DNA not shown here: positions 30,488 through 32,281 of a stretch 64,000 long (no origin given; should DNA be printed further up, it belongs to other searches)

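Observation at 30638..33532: Operonic compact UvrD-like helicase plus ABC-type ATPase with no nuclease: candidate uncharacterised defence or genome-maintenance module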

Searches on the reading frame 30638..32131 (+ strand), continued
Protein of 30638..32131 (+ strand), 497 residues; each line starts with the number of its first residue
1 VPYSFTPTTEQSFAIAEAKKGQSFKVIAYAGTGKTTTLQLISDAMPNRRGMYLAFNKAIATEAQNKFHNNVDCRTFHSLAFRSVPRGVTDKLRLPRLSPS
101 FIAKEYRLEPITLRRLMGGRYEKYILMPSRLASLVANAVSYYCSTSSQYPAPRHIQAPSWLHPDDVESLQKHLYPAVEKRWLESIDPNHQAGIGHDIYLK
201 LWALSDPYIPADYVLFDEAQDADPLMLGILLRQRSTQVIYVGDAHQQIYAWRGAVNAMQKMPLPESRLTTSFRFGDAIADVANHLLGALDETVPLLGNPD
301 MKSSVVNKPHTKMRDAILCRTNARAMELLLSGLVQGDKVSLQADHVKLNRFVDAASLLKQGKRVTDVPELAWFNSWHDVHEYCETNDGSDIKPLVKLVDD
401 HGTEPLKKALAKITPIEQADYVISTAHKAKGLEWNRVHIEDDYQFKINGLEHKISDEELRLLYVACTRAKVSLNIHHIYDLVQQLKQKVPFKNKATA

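Call 77: fold_search(model_id=the predicted structure, library=pdb)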
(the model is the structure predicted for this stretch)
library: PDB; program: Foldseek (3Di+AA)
matches with E <= 10: 667; with E <= 0.001: 78
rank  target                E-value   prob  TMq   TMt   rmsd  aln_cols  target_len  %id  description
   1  9xzm_F                3.3e-27  1.00  0.67  0.58   6.6       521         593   27  Cryo-EM structure of F-box helicase 1 (FBH1) bound to an SCF ubiquitin ligase complex and a 3-way DNA fork (substrate  (released 2026-01-28)
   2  9xzj_F                9.1e-27  1.00  0.69  0.45   6.5       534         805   26  Cryo-EM structure of F-box helicase 1 (FBH1) bound to an SCF ubiquitin ligase complex and a 3-way DNA fork (consensus  (released 2026-01-28)
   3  1qhg                  4.1e-13  1.00  0.48  0.40  10.8       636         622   15  STRUCTURE OF DNA HELICASE MUTANT WITH ADPNP (released 1999-07-13)
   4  2is6_A                5.7e-13  1.00  0.51  0.41  11.1       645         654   17  Crystal structure of UvrD-DNA-ADPMgF3 ternary complex (released 2007-01-09)
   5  2is6_B                1.3e-12  1.00  0.51  0.41  11.0       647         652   17  Crystal structure of UvrD-DNA-ADPMgF3 ternary complex (released 2007-01-09)
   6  2is2_A                2.2e-12  1.00  0.53  0.43  11.6       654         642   16  Crystal structure of UvrD-DNA binary complex (released 2007-01-09)
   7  1pjr                  3.7e-12  1.00  0.51  0.43  10.4       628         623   16  STRUCTURE OF DNA HELICASE (released 1997-12-03)
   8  2is4_B                6.7e-12  1.00  0.50  0.41  11.4       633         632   17  Crystal structure of UvrD-DNA-ADPNP ternary complex (released 2007-01-09)
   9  2is1_A                7.4e-12  1.00  0.55  0.44  11.4       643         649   16  Crystal structure of UvrD-DNA-SO4 complex (released 2007-01-09)
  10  9dci_A                8.3e-12  1.00  0.51  0.37  11.5       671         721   16  Mycobacterium tuberculosis UvrD1 dimer: apo compact conformation. (released 2025-03-19)
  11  2is4_A                1.8e-11  1.00  0.50  0.40  11.3       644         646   17  Crystal structure of UvrD-DNA-ADPNP ternary complex (released 2007-01-09)
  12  4c2t_B                1.6e-10  1.00  0.45  0.37  11.8       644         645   15  Crystal structure of full length Deinococcus radiodurans UvrD in complex with DNA (released 2013-10-30)
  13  4c2t_A                1.8e-10  1.00  0.46  0.37  12.3       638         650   17  Crystal structure of full length Deinococcus radiodurans UvrD in complex with DNA (released 2013-10-30)
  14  3lfu                  1.9e-10  1.00  0.50  0.41  11.4       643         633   16  Crystal Structure of E. coli UvrD (released 2011-02-02)
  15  3pjr_A                2.4e-10  1.00  0.47  0.38  14.4       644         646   18  HELICASE SUBSTRATE COMPLEX (released 1999-04-08)
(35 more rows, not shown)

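Call 80: search_protein_families(library=phrogs, proteins=[window:30638-32131:+], max_evalue=0.00001)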
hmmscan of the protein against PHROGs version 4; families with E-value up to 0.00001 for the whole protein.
window:30638-32131:+ (497 aa): 2 families
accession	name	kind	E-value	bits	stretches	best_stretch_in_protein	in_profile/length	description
phrog_1967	-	DNA, RNA and nucleotide metabolism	4.3e-102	344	1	3-484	149-675/776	DNA helicase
phrog_325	-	DNA, RNA and nucleotide metabolism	4.7e-11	42.7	0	5-79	469-549/986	Dda-like helicase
